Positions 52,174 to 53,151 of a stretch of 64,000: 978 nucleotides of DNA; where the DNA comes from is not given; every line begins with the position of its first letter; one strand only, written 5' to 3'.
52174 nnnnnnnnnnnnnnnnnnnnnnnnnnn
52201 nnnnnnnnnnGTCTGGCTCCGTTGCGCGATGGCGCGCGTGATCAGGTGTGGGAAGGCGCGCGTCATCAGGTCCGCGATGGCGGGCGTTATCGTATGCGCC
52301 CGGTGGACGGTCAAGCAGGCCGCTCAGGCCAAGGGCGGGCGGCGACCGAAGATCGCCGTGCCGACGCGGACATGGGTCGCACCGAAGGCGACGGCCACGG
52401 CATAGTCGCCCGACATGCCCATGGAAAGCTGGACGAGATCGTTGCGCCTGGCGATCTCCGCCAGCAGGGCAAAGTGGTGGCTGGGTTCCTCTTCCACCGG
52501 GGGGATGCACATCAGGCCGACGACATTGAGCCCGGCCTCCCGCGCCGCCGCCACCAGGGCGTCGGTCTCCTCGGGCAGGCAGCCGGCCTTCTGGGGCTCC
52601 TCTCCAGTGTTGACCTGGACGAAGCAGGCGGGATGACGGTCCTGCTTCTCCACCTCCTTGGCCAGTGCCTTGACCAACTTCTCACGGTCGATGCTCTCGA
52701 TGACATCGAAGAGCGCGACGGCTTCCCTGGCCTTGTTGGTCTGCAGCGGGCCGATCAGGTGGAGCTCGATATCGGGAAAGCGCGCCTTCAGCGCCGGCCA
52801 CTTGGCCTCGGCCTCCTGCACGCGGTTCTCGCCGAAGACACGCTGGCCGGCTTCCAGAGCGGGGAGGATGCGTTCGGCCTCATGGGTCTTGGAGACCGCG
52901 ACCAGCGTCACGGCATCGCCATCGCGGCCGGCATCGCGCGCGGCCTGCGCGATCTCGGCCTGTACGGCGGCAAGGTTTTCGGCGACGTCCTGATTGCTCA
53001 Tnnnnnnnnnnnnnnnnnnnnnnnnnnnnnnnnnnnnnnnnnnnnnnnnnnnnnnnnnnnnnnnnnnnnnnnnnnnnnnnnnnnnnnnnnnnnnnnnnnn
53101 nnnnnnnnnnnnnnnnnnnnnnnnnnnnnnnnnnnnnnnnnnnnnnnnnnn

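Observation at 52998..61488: Head-to-tail array of ten diverged sulfotransferase paralogs in one operon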

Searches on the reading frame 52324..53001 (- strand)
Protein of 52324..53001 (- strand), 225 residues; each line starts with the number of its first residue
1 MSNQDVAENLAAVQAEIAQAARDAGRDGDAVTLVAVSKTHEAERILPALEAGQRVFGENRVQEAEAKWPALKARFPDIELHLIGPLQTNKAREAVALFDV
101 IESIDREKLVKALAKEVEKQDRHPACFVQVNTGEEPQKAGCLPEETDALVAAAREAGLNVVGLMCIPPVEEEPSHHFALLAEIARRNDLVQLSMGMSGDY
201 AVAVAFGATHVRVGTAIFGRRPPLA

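Call 60: search_protein_families(library=ncbifam, proteins=[window:52324-53001:-], max_evalue=0.001)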
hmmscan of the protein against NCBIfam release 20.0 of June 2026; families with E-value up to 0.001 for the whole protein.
window:52324-53001:- (225 aa): 1 family
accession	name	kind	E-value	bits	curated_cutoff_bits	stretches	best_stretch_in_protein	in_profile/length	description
TIGR00044.1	TIGR00044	hypoth_equivalog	1.2e-50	172.3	106.25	1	5-221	3-229/229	YggS family pyridoxal phosphate-dependent enzyme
